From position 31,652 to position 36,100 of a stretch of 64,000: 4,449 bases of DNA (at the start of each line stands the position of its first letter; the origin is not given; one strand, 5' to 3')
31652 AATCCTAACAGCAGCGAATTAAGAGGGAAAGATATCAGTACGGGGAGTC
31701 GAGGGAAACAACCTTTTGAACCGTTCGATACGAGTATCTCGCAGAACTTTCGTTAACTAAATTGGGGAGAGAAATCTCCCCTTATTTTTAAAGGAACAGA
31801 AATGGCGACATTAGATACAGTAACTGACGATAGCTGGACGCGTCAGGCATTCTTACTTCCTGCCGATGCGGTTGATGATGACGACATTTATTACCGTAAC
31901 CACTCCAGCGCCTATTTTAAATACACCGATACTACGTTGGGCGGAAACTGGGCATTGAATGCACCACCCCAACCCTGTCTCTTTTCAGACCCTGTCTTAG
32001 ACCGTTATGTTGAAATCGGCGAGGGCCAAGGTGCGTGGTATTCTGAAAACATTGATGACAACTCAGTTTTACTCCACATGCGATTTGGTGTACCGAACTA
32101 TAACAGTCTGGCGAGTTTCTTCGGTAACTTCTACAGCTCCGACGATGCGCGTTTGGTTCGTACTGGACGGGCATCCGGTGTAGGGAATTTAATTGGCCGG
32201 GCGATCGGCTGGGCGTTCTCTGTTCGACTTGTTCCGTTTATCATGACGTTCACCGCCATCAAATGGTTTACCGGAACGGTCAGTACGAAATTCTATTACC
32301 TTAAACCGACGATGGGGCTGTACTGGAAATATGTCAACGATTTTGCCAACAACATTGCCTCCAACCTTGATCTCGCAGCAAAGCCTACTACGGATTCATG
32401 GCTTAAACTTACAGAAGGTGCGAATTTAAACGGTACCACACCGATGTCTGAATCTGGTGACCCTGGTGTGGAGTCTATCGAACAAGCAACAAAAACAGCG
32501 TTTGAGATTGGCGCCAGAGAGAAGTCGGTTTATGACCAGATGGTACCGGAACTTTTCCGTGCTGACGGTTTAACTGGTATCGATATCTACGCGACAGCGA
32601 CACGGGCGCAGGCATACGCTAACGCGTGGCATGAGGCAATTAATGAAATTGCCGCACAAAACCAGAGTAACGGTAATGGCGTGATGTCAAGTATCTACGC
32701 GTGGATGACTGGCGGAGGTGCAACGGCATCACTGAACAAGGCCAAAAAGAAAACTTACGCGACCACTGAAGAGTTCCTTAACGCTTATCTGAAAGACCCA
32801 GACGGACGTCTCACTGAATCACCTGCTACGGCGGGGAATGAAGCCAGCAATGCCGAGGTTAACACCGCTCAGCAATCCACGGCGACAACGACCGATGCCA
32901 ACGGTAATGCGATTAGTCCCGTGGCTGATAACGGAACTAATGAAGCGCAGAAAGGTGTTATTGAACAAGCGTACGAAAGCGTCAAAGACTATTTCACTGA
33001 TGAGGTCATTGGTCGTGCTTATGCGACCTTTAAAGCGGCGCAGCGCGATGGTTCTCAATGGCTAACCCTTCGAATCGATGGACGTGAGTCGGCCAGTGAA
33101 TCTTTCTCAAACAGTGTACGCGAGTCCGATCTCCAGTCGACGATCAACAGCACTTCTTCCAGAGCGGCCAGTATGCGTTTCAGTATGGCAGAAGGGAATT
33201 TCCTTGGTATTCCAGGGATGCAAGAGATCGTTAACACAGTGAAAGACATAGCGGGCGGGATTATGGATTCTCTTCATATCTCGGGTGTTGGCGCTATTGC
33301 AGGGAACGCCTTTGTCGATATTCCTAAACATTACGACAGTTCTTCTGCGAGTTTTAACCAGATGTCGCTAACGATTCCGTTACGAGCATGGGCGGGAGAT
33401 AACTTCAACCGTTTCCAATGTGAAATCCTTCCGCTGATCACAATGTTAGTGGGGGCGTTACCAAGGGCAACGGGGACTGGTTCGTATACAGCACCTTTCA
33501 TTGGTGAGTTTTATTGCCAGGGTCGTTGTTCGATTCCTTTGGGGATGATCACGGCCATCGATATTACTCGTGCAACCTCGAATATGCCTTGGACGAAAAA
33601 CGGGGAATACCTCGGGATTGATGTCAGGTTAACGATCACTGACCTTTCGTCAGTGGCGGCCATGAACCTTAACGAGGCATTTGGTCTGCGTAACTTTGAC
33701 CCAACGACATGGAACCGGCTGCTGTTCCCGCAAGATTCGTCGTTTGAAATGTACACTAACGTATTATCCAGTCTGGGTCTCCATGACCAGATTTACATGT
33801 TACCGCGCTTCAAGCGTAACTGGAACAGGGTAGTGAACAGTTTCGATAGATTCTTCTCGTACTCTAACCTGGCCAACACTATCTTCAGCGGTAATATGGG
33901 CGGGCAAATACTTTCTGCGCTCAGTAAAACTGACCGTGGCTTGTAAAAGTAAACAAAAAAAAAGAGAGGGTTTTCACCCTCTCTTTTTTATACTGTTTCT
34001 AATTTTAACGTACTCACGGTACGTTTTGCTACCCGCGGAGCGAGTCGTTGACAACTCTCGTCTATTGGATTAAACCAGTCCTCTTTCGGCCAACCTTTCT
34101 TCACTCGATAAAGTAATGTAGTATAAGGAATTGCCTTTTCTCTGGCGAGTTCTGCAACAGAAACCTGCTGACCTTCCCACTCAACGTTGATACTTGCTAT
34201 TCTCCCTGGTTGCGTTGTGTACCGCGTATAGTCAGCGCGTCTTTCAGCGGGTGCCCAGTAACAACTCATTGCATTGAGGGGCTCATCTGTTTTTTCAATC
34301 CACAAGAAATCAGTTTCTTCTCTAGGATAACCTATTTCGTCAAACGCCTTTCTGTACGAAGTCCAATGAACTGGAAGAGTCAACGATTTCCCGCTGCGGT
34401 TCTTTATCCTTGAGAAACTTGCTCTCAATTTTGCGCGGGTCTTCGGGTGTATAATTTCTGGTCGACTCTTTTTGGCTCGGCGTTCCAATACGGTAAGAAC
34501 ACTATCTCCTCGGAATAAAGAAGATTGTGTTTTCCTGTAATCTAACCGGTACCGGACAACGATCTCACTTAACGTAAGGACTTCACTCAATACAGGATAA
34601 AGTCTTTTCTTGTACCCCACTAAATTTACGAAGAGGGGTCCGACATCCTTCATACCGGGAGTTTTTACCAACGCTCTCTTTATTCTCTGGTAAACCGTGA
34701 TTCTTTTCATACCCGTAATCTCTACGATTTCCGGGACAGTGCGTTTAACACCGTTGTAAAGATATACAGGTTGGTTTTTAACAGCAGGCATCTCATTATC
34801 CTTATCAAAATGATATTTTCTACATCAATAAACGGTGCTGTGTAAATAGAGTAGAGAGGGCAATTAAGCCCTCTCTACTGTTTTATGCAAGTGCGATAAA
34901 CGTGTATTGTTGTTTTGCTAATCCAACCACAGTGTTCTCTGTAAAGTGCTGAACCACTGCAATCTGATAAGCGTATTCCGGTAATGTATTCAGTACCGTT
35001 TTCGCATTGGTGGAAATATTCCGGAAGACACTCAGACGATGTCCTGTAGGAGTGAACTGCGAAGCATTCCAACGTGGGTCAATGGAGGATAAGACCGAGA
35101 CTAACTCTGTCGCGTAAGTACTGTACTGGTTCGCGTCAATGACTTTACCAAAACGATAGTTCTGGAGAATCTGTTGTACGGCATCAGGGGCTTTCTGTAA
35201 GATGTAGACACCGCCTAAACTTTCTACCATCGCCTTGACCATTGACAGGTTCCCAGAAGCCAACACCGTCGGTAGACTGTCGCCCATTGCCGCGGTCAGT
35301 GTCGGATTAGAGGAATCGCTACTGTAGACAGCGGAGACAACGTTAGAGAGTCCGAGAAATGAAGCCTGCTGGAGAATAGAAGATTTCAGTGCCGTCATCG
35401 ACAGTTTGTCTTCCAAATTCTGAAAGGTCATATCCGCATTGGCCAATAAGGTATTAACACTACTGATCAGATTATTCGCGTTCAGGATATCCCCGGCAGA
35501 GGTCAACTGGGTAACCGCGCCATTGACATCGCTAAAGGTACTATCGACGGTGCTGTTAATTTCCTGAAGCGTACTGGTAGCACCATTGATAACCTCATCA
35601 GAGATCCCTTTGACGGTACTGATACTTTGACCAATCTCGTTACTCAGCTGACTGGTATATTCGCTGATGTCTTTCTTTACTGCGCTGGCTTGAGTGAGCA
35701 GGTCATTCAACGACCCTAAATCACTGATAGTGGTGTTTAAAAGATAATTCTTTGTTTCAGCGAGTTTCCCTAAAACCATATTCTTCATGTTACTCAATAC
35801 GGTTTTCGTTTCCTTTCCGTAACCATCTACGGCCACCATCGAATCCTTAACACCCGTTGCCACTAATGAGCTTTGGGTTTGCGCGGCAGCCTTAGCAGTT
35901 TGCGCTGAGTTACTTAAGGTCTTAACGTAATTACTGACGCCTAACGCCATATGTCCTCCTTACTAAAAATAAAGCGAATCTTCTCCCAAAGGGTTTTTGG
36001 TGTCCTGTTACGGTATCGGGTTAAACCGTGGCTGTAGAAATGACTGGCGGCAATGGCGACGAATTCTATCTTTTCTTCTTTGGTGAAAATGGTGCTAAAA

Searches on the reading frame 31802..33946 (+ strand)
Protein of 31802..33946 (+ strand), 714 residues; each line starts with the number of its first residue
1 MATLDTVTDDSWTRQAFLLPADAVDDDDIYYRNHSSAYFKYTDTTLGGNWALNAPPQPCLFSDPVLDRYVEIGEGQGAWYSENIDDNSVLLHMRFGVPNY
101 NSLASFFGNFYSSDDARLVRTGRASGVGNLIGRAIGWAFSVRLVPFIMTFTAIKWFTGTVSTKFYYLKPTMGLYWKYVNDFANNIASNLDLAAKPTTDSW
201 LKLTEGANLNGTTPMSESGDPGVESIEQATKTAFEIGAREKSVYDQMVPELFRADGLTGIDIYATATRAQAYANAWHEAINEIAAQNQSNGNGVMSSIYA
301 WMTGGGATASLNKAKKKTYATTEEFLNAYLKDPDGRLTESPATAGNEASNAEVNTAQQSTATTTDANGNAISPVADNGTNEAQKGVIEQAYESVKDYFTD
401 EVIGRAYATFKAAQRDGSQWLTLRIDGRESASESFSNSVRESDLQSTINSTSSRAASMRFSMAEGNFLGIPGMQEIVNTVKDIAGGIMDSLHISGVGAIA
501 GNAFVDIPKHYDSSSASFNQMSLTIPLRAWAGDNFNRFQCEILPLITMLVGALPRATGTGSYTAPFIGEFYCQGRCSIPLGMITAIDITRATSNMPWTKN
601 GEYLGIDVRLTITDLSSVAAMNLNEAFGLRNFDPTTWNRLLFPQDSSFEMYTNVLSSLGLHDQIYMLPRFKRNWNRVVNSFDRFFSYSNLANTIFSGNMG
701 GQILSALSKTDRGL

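Call 3: search_protein_families(library=pfam, proteins=[window:31802-33946:+], max_evalue=1)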
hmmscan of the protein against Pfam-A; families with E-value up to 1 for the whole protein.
window:31802-33946:+ (714 aa): 1 family
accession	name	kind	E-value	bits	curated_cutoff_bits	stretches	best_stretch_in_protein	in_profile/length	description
PF09134.16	Invasin_D3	-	0.022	15.7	33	1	353-432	16-89/98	Invasin, domain 3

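Call 4: search_protein_families(library=phrogs, proteins=[window:31802-33946:+], max_evalue=0.01)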
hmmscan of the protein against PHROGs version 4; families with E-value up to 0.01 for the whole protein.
window:31802-33946:+ (714 aa): 2 families
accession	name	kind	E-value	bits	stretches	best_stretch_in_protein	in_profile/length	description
phrog_3181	-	unknown function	2e-202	675.5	1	5-710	4-699/703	-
phrog_20401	-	head and packaging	1.2e-13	51.6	1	425-618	207-404/473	virion structural protein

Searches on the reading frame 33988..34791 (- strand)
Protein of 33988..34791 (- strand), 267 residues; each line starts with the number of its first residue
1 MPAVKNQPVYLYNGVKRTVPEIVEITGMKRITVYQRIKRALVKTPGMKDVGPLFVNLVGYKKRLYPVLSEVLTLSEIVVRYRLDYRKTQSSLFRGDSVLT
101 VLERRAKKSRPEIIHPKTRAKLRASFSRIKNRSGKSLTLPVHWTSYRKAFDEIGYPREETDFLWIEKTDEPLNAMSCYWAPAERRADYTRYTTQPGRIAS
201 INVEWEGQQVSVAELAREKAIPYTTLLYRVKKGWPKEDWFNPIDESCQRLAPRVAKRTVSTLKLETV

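Call 17: search_protein_families(library=phrogs, proteins=[window:33988-34791:-], max_evalue=0.001)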
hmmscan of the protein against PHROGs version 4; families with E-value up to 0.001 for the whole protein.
window:33988-34791:- (267 aa): 1 family
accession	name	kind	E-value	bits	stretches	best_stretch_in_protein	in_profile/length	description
phrog_3377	-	DNA, RNA and nucleotide metabolism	4.6e-10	40.7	1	198-246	95-143/196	HNH endonuclease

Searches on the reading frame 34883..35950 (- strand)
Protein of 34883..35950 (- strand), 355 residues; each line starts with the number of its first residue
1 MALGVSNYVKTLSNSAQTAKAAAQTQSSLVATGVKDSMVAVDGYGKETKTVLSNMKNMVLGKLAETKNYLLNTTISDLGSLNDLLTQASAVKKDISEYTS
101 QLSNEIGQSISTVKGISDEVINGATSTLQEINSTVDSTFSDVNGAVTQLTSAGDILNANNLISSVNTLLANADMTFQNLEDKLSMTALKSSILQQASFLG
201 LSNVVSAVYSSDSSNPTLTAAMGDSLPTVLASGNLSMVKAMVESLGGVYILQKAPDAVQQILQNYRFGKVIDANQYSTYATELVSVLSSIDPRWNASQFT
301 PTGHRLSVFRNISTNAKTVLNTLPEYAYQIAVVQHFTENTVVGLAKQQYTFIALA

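Call 17: search_protein_families(library=phrogs, proteins=[window:34883-35950:-], max_evalue=0.001)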
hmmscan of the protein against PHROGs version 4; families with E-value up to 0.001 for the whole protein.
window:34883-35950:- (355 aa): 2 families
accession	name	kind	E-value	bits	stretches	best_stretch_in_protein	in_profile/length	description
phrog_6532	-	unknown function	1.3e-52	179.9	1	5-349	24-359/367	-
phrog_5028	-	unknown function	6.3e-30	105.7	1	20-353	20-360/361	-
